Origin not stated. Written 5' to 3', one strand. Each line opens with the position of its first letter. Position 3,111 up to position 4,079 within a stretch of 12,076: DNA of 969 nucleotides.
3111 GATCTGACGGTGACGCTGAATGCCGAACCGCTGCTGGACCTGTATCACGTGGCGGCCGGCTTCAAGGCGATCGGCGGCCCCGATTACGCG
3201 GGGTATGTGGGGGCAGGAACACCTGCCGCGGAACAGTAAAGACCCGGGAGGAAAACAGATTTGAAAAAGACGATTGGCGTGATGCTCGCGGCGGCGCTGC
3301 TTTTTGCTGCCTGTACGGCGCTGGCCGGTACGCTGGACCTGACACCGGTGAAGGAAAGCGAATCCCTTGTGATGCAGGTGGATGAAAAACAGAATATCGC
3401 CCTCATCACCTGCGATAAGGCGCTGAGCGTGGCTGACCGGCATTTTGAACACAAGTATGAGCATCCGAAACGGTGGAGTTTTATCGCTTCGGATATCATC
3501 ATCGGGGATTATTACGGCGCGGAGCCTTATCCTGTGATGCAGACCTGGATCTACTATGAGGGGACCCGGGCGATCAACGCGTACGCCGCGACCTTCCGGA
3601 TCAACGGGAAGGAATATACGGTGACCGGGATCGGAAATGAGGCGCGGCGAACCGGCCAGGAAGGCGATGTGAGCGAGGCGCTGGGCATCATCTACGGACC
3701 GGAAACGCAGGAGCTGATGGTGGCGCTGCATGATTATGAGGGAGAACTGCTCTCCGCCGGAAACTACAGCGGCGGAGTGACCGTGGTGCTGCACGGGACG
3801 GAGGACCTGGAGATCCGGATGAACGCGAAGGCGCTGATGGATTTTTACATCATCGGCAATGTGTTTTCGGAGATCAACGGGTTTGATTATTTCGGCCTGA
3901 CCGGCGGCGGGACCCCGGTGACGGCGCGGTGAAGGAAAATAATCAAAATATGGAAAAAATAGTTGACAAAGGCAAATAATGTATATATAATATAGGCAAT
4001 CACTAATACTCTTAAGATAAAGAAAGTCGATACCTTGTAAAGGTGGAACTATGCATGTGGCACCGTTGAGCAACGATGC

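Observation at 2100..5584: Tandem family of three secreted paralogs with an unnamed domain, one copy fused to a TlpA-type thioredoxin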

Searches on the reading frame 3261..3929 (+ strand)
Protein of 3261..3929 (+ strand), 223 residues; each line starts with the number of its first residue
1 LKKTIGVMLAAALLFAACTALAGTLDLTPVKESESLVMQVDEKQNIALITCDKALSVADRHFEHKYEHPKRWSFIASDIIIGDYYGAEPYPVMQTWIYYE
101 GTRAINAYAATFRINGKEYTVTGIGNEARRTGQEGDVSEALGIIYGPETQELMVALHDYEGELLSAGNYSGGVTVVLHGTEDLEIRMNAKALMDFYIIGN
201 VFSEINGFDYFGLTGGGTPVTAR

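Call 4: search_protein_families(library=pfam, proteins=[window:3261-3929:+], max_evalue=0.1)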
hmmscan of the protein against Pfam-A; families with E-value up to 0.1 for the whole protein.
window:3261-3929:+ (223 aa): 0 families

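Call 8: search_protein_families(library=ncbifam, proteins=[window:3261-3929:+], max_evalue=0.1)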
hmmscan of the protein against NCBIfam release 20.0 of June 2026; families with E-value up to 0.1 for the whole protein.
window:3261-3929:+ (223 aa): 0 families

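Call 9: find_homologous_proteins(query=window:3261-3929:+, max_evalue=0.001)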
Query window:3261-3929:+ (223 aa): 1 proteins with E <= 0.001 among 494 candidates.
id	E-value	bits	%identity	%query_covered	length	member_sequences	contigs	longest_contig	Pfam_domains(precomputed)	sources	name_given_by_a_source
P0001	3.1e-81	290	99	59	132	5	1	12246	-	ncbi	-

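Call 13: search_solved_structures(query=A2, max_evalue=10)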
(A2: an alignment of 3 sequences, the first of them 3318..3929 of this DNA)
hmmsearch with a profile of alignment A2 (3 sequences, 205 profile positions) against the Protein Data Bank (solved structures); distinct sequences matched with E-value up to 10: 4.
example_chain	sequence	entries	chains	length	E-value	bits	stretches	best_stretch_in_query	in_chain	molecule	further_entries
5wdr_A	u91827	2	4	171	0.82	12.5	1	107-163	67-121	Ras protein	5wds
2rk9_A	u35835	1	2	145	1.1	12.1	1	16-57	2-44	Glyoxalase/bleomycin resistance protein/dioxygenase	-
4m9c_A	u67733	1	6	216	1.2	12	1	46-81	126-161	Bacterial transferase hexapeptide (Three repeats) family protein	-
6iak_A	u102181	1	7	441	1.3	11.8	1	37-95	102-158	Uncharacterized protein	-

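Call 17: find_related_loci(query=A2, collection=genome_contigs, flank=10000)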
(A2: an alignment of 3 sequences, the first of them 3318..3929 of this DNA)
Query A2 (204 aa) in genome_contigs; peptide patterns used: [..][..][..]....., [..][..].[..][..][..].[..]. (x = any residue, [..] = any of these).
63 stretches matched a pattern; 2 encode a relative of the query (tblastn E <= 1e-3); 2 distinct loci.
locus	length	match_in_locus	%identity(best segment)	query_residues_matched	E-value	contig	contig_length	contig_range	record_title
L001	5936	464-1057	27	12-204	3e-25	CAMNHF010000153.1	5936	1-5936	MAG: uncultured Clostridia bacterium isolate SRR1222429_bin.175_metaWRAP_v1.3_MAG genome assembly, contig: NODE.42581_le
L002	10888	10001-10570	32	18-197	3e-22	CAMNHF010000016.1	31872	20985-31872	MAG: uncultured Clostridia bacterium isolate SRR1222429_bin.175_metaWRAP_v1.3_MAG genome assembly, contig: NODE.2326_len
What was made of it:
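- Tried and rejected: The genome scan gave 2 loci (call 17).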

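Call 20: predict_structure(alignment_id=A2)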
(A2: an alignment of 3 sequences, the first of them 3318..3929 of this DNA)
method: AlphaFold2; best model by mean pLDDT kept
length: 204 residues; sequences in the alignment: 3
mean_pLDDT: 81.1   pTM: 0.80
mean pLDDT of the five models: 81.1, 80.3, 76.6, 73.1, 60.6
residues with pLDDT >= 90: 43; 70-90: 127; 50-70: 31; < 50: 3
segments of 3 or more residues with pLDDT < 50: none
pLDDT, mean of each block of 10 residues (from residue 1): 71 89 86 79 60 79 79 87 80 93 72 61 86 90 85 87 84 87 90 75 89
secondary structure, 60 per line:
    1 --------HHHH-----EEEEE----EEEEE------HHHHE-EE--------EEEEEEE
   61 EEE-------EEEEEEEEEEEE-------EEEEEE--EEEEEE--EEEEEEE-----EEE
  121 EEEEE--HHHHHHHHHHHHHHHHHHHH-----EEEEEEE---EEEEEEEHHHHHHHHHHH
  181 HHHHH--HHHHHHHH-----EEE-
elements in order: H9-12 E18-22 E27-31 H38-41 E54-63 E71-82 E90-95 E98-103 E106-112 E118-125 H128-147 E153-159 E163-169 H170-185 H188-195 E201-203

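Call 22: search_protein_representatives(alignment_id=A2)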
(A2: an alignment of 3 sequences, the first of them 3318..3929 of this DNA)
Query: 3 sequences, 205 profile positions. Proteins with E-value up to 0.001 (for the whole library): 185; up to 1e-10: 136; up to 1e-30: 30. The best 150 are listed.
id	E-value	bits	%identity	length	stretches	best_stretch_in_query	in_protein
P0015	2.1e-102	357.4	-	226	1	1-205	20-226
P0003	2.4e-97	340.8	-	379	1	1-205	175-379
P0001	2.6e-54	200.3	-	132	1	1-112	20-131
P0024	1.5e-46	175.0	-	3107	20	61-106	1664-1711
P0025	1.7e-44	168.3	-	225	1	1-194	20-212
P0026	1.7e-38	148.7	-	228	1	3-203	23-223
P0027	7.3e-38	146.6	-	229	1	4-204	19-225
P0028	8.6e-38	146.4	-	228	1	4-179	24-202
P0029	1.0e-37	146.2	-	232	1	6-189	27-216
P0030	5.9e-36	140.4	-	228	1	1-203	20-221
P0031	1.8e-35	138.8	-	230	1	22-204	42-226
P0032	2.1e-35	138.5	-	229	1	1-200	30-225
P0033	2.7e-35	138.2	-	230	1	6-184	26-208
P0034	5.5e-35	137.2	-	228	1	1-200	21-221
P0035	3.4e-34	134.6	-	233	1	21-195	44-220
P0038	1.5e-33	132.6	-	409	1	2-197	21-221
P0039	1.6e-33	132.5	-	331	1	21-204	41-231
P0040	1.8e-33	132.3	-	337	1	5-194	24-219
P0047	7.9e-32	126.9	-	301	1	18-199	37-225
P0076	4.3e-25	104.9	-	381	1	2-202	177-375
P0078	6.9e-25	104.2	-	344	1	5-204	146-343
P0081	3.2e-24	102.0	-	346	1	3-202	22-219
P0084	6.0e-24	101.2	-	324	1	1-204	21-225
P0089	1.5e-23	99.9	-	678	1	17-196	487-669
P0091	4.1e-23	98.4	-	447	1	18-172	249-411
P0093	1.9e-22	96.3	-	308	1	4-191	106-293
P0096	2.0e-22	96.2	-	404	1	4-186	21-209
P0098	4.0e-22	95.2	-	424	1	13-178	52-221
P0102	1.4e-21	93.4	-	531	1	4-195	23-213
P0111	1.9e-19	86.5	-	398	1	6-192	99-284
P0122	6.2e-18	81.5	-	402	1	19-194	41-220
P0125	2.1e-17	79.8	-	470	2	4-203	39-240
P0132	1.7e-16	76.8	-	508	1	27-170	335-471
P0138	6.0e-15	71.8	-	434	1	2-202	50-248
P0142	1.4e-14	70.6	-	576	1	41-189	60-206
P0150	4.1e-12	62.5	-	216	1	1-179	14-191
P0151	1.2e-11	61.0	-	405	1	22-177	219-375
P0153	1.5e-11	60.7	-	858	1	54-195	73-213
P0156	8.2e-11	58.3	-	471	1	6-188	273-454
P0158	6.5e-10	55.3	-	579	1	3-200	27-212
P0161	2.3e-09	53.5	-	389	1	6-137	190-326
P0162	4.7e-09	52.5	-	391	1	1-141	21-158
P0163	6.8e-09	52.0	-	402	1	2-137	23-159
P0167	1.5e-08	50.8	-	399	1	2-102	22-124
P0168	2.7e-08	50.0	-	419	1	1-138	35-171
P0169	4.6e-08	49.3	-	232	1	1-169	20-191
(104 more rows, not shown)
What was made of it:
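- An exhaustive profile search found 185 representatives at E <= 1e-3, 136 at <= 1e-10 and 30 at <= 1e-30 (call 22).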

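Call 24: search_protein_families(library=pfam, proteins=[P0076, P0078, P0089, P0091, P0093, P0111, P0132, P0151, P0156, P0161], max_evalue=0.01)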
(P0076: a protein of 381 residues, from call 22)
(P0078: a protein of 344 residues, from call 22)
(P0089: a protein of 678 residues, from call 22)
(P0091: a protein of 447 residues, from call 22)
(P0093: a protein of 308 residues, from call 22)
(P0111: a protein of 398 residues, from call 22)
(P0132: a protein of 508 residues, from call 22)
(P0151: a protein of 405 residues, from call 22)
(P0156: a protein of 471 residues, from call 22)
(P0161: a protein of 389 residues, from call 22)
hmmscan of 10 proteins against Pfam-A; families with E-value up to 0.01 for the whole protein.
P0076 (381 aa): 1 family
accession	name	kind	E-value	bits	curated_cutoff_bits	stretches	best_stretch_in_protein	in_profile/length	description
PF01471.23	PG_binding_1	-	2.9e-15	56.6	23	1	30-84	3-57/57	Putative peptidoglycan binding domain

P0078 (344 aa): 3 families
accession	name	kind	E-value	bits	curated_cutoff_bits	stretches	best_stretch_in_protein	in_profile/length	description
PF01471.23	PG_binding_1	-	3.9e-09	37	23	1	39-92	4-57/57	Putative peptidoglycan binding domain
PF08823.16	PG_binding_2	-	0.00099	19.8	21.1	1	39-74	17-52/74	Putative peptidoglycan binding domain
PF09374.15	PG_binding_3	-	0.0018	18.9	24.6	1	41-75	4-36/76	Predicted Peptidoglycan domain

P0089 (678 aa): 4 families
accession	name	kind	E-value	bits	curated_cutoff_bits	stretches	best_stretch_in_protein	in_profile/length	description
PF00069.31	Pkinase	-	5e-38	131.5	31.7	1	20-296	2-253/263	Protein kinase domain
PF07714.23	PK_Tyr_Ser-Thr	-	9.2e-26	91.1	23.1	1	21-295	3-249/258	Protein tyrosine and serine/threonine kinase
PF04886.17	PT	-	2.7e-07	30.4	26.2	1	430-464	2-36/36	PT disordered repeat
PF17667.7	Pkinase_fungal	-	8.2e-05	21.9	24.1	1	155-229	301-378/387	Fungal protein kinase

P0091 (447 aa): 2 families
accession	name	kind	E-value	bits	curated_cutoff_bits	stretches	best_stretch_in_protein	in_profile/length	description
PF13365.12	Trypsin_2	-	1.2e-25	91.4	27.6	1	54-185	1-144/144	Trypsin-like peptidase domain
PF00089.32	Trypsin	-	6.6e-09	36.3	20.6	1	56-203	28-214/220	Trypsin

P0093 (308 aa): 2 families
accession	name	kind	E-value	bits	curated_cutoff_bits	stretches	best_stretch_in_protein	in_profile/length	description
PF01471.23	PG_binding_1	-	5.2e-16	59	23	1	30-84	3-57/57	Putative peptidoglycan binding domain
PF09374.15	PG_binding_3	-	0.0012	19.5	24.6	1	31-67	2-33/76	Predicted Peptidoglycan domain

P0111 (398 aa): 3 families
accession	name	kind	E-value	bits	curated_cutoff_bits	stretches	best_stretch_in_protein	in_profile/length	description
PF05887.16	Trypan_PARP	-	6.4e-07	29.9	100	1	8-94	12-101/134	Procyclic acidic repetitive protein (PARP)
PF00130.28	C1_1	-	0.00057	20.1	26.5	0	330-348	1-19/53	Phorbol esters/diacylglycerol binding domain (C1 domain)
PF16031.10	TonB_N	-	0.0049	17.9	33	0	52-126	32-111/138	TonB polyproline region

P0132 (508 aa): 0 families

P0151 (405 aa): 0 families

P0156 (471 aa): 0 families

P0161 (389 aa): 2 families
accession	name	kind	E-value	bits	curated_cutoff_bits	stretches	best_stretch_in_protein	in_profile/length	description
PF05887.16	Trypan_PARP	-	5.2e-06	26.9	100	1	146-186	69-109/134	Procyclic acidic repetitive protein (PARP)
PF04886.17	PT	-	5.1e-05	23.2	26.2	1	146-180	2-36/36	PT disordered repeat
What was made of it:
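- Three PG_binding_1-linker-domain proteins resemble the layout of wall hydrolases (call 24).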

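Call 25: fold_search(model_id=the predicted structure, library=pdb)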
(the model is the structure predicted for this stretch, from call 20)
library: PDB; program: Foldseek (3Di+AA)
matches with E <= 10: 394; with E <= 0.001: 0
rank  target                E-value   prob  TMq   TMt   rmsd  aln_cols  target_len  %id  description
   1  6szv_A                3.1e-01  0.07  0.15  0.06  14.1       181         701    8  Bat Influenza A polymerase elongation complex with incoming UTP analogue (core + endonuclease only) (released 2020-04-15)
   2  6xzg_AP1              3.1e-01  0.06  0.16  0.07  13.5       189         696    6  Influenza C virus polymerase in complex with chicken ANP32A - Subclass 3 (released 2020-11-25)
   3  6t0s_A                3.3e-01  0.06  0.15  0.06  15.1       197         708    8  Bat Influenza A polymerase stuttering complex using 44-mer vRNA template with intact oligo(U) sequence (released 2020-04-15)
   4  9gax_B                4.1e-01  0.33  0.28  0.26   7.5       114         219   10  TEAD1 in complex with a reversible inhibitor N-[(1S)-2-hydroxy-1-(1-methyl-1H-pyrazol-3-yl)ethyl]-2-methyl-8-[4-(trifl (released 2025-01-22)
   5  8fsj_C                4.1e-01  0.04  0.16  0.14  22.8       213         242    6  Cryo-EM structure of engineered hepatitis C virus E1E2 ectodomain in complex with antibodies AR4A, HEPC74, and IGH520 (released 2023-07-19)
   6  8p0m_D                4.6e-01  0.38  0.28  0.28   5.4       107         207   13  Crystal structure of TEAD3 in complex with IAG933 (released 2024-04-10)
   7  6s6j_B                4.9e-01  0.23  0.25  0.24   7.6       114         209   12  Crystal structure of hTEAD2 in complex with a trisubstituted pyrazole inhibitor (released 2020-07-22)
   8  2iv9_A                4.9e-01  0.18  0.23  0.21   7.0       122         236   11  B2-appendage from AP2 in complex with Eps15 peptide (released 2007-03-13)
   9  8rxl_B                5.1e-01  0.28  0.26  0.25   6.2       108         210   13  TEAD2 with an inhibitor (released 2025-02-19)
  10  7qtl_A                5.1e-01  0.04  0.12  0.05  14.4       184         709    6  Influenza A/H7N9 polymerase elongation complex (released 2022-12-28)
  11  5emw_C                5.4e-01  0.30  0.26  0.26   6.3       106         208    9  Crystal structure of the palmitoylated human TEAD3 transcription factor (released 2015-12-23)
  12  4xrt_A                5.4e-01  0.06  0.17  0.13  15.0       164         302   10  Crystal structure of the di-domain ARO/CYC StfQ from the steffimycin biosynthetic pathway (released 2015-12-02)
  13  1e42_A                5.4e-01  0.03  0.14  0.13  16.7       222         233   10  Beta2-adaptin appendage domain, from clathrin adaptor AP2 (released 2000-08-21)
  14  8p29_B                5.8e-01  0.28  0.26  0.25   6.4       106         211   10  TEAD2 in complex with an inhibitor (released 2023-11-22)
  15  6y0c_A                5.8e-01  0.05  0.15  0.07  13.6       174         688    6  Influenza C virus polymerase in complex with human ANP32A - Subclass 2 (released 2020-11-25)
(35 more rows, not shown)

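Call 26: search_protein_families(library=pfam, proteins=[P0038, P0096, P0098, P0102, P0122, P0125, P0138, P0142, P0153, P0158], max_evalue=0.01)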
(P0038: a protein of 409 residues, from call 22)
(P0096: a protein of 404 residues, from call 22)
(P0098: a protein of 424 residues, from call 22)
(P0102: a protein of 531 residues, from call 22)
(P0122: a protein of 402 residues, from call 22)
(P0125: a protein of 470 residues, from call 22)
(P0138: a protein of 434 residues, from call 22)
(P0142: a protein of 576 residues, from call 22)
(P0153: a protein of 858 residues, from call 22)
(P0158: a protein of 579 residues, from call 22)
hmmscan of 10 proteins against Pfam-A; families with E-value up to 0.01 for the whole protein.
P0038 (409 aa): 1 family
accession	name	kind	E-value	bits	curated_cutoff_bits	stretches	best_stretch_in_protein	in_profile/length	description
PF16371.11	MetallophosN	-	0.0085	16.7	35.6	0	252-291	6-42/77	N terminal of Calcineurin-like phosphoesterase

P0096 (404 aa): 0 families

P0098 (424 aa): 0 families

P0102 (531 aa): 1 family
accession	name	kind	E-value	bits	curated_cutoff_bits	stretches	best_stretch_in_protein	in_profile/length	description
PF19789.6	DUF6273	-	7.6e-30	104.5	23.5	1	347-525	1-171/172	Domain of unknown function (DUF6273)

P0122 (402 aa): 0 families

P0125 (470 aa): 0 families

P0138 (434 aa): 0 families

P0142 (576 aa): 3 families
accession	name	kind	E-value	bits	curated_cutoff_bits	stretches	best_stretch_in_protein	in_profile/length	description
PF19789.6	DUF6273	-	4.3e-27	95.5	23.5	1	267-425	1-171/172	Domain of unknown function (DUF6273)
PF07719.23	TPR_2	-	3.5e-05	24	27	0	517-542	1-26/34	Tetratricopeptide repeat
PF00515.34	TPR_1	-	0.0017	18.5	27.8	0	517-541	1-25/34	Tetratricopeptide repeat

P0153 (858 aa): 3 families
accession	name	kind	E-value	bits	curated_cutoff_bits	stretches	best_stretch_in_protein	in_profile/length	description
PF19789.6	DUF6273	-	5.6e-22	78.8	23.5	1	271-430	1-171/172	Domain of unknown function (DUF6273)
PF13432.12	TPR_16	-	0.00078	20.3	32.7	0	443-502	1-57/65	Tetratricopeptide repeat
PF12895.13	ANAPC3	-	0.0012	19.5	27.2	0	439-501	23-81/82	Anaphase-promoting complex, cyclosome, subunit 3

P0158 (579 aa): 7 families
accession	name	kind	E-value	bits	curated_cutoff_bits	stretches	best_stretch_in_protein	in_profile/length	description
PF02368.24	Big_2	-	2.8e-22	78.9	22.8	2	329-392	15-77/79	Bacterial Ig-like domain (group 2)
PF00801.26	PKD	-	3.9e-06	27.2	23.5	0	506-548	15-64/80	PKD domain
PF21764.3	Invasin_D4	-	7.3e-05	23.6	27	0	340-377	32-66/88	Invasin, domain 4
PF19081.6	Ig_7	-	0.0002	22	27.3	0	409-442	9-42/84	Ig-like domain CHU_C associated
PF13927.12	Ig_3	-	0.00021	22.2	30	0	401-457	3-66/78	Immunoglobulin domain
PF22359.2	Big-like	-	0.00024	21.7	27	0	269-306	12-46/48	Bacterial Ig-like domain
PF23197.1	IG_AIR9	-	0.0013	18.9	27.5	0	520-546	32-58/87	AIR9 A9 domain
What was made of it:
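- In domain-plus-DUF6273 and domain-plus-Big_2 proteins, the domain is the only candidate anchor after the signal peptide (call 26).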

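Call 27: search_protein_families(library=pfam, proteins=[P0024, P0162, P0163, P0167, P0168, P0039, P0040, P0081, P0084, P0047], max_evalue=0.01)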
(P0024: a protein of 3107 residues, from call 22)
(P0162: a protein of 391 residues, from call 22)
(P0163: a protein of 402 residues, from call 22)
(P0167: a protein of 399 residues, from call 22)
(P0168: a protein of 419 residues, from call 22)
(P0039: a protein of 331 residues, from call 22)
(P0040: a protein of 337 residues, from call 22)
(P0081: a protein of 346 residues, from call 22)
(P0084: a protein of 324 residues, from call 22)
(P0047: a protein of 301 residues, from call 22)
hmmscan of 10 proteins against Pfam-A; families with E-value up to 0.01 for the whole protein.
P0024 (3107 aa): 1 family
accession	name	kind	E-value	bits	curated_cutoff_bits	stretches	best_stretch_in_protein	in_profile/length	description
PF09479.16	Flg_new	-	7.1e-10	39.3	27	3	2185-2258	1-64/65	Listeria-Bacteroides repeat domain (List_Bact_rpt)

P0162 (391 aa): 2 families
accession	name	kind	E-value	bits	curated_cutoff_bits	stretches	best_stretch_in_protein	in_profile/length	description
PF01789.22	PsbP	-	0.00012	22.6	23.5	1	230-385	5-147/155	PsbP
PF01521.26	Fe-S_biosyn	-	0.0028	18.3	26.3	0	206-246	60-101/110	Iron-sulphur cluster biosynthesis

P0163 (402 aa): 0 families

P0167 (399 aa): 0 families

P0168 (419 aa): 0 families

P0039 (331 aa): 0 families

P0040 (337 aa): 0 families

P0081 (346 aa): 0 families

P0084 (324 aa): 1 family
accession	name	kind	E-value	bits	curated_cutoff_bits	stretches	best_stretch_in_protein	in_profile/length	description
PF25433.1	DUF7895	-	6.7e-06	26.8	27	0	284-302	3-21/75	Domain of unknown function (DUF7895)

P0047 (301 aa): 0 families

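Call 33: find_homologous_proteins(query=A3, max_evalue=0.001)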
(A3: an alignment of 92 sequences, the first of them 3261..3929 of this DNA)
Query A3 (92 sequences) (223 aa, profile of the alignment): 3 proteins with E <= 0.001 among 7134 candidates.
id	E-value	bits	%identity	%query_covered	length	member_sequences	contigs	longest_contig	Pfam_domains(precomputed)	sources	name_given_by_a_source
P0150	1.3e-57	213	22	89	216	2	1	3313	-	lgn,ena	-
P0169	1.1e-50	190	23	71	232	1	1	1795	-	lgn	-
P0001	4.5e-37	145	99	59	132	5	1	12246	-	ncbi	-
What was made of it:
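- Tried and rejected: With copy 2, and again with a 92-sequence profile, it returned almost nothing (calls 9, 33).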

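Call 34: search_solved_structures(query=A3, max_evalue=10)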
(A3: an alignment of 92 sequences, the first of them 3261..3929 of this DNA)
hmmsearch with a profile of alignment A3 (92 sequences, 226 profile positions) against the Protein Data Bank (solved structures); distinct sequences matched with E-value up to 10: 59.
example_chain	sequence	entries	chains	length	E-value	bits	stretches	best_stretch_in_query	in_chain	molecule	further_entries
8tb7_H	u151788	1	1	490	0.0016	20.8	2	1-33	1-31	Fab24 BAK5 heavy chain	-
6jeo_aF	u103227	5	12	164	0.011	18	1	1-46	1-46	Photosystem I reaction center subunit III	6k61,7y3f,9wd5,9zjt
9yfu_C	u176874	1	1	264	0.012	17.9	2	1-33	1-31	Fab24 BAK5 light chain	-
9b13_H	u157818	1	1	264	0.045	16.1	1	1-27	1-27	Antigen-binding fragment heavy chain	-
6pnj_F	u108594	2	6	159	0.066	15.5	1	1-38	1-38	Photosystem I reaction center protein PsaF subunit III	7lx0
7sjo_F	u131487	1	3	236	0.07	15.4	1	1-63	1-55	Fab15H6.v4 Light Chain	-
7lo8_H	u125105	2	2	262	0.15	14.3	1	1-27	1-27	Fab36 Heavy Chain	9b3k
8wrz_L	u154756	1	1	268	0.15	14.3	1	1-33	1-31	scfv30 light chain, scfv30 heavy chain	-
6mwn_C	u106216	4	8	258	0.16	14.3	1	1-27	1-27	Fab HAVx Heavy Chain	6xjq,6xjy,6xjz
4iof_D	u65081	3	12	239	0.16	14.2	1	1-33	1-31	Fab-bound IDE, light chain | IDE-bound Fab light chain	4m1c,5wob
4kt0_F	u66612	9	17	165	0.17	14.2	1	1-39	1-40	Photosystem I subunit III | Photosystem I reaction center subunit III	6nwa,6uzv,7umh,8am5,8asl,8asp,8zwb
7lo7_L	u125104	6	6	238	0.17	14.2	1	1-33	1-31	Fab25 Light Chain | Fab36 Light Chain | NabFab LC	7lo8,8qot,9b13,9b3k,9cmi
9ihc_L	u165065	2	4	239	0.17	14.2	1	1-33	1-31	COP-2 antibody light chain | COP-2 Light chain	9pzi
6mwn_D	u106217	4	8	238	0.17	14.1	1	1-33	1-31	Fab HAVx Light Chain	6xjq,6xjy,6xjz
9yxv_D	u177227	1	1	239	0.18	14.1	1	1-33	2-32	sfFab18 light chain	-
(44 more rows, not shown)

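Call 42: find_related_loci(query=A5, collection=metagenome_contigs, flank=10000)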
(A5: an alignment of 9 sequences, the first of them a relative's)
Query A5 (228 aa) in metagenome_contigs; peptide patterns used: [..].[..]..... (x = any residue, [..] = any of these).
52 stretches matched a pattern; 5 encode a relative of the query (tblastn E <= 1e-3); 5 distinct loci.
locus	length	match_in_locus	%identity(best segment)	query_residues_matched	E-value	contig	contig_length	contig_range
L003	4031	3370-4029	97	1-220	4e-151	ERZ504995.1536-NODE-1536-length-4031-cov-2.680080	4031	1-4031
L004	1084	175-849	52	6-227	4e-89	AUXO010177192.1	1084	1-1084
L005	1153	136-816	43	1-224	1e-56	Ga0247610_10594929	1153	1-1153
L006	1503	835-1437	45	21-222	1e-52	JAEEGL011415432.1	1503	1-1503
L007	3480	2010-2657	32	12-226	2e-30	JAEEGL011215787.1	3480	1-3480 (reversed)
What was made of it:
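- Tried and rejected: The third gave only 5 short loci (call 42).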

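Call 44: find_encoding_contigs(protein=P0001, flank=10000, max_places=4)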
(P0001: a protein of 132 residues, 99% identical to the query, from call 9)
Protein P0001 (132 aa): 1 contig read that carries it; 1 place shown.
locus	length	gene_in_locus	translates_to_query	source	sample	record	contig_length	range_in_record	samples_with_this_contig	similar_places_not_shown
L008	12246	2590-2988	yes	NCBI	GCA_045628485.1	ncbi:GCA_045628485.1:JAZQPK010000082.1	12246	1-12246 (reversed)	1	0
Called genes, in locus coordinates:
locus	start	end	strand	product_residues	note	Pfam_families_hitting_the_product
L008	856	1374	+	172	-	PF13302:Acetyltransf_3, PF13420:Acetyltransf_4, PF00583:Acetyltransf_1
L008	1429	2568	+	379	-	PF00578:AhpC-TSA, PF08534:Redoxin, PF00085:Thioredoxin, PF13905:Thioredoxin_8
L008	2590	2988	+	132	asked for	-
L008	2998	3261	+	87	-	-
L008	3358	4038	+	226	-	-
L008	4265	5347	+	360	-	PF05343:Peptidase_M42, PF01546:Peptidase_M20 (weak)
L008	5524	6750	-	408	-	PF04389:Peptidase_M28, PF05343:Peptidase_M42 (faint), PF01546:Peptidase_M20 (faint)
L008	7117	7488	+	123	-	PF01042:Ribonuc_L-PSP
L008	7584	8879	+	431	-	-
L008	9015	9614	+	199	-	-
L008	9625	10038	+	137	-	PF01327:Pep_deformylase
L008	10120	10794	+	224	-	PF01872:RibD_C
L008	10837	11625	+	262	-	PF00753:Lactamase_B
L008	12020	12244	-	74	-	?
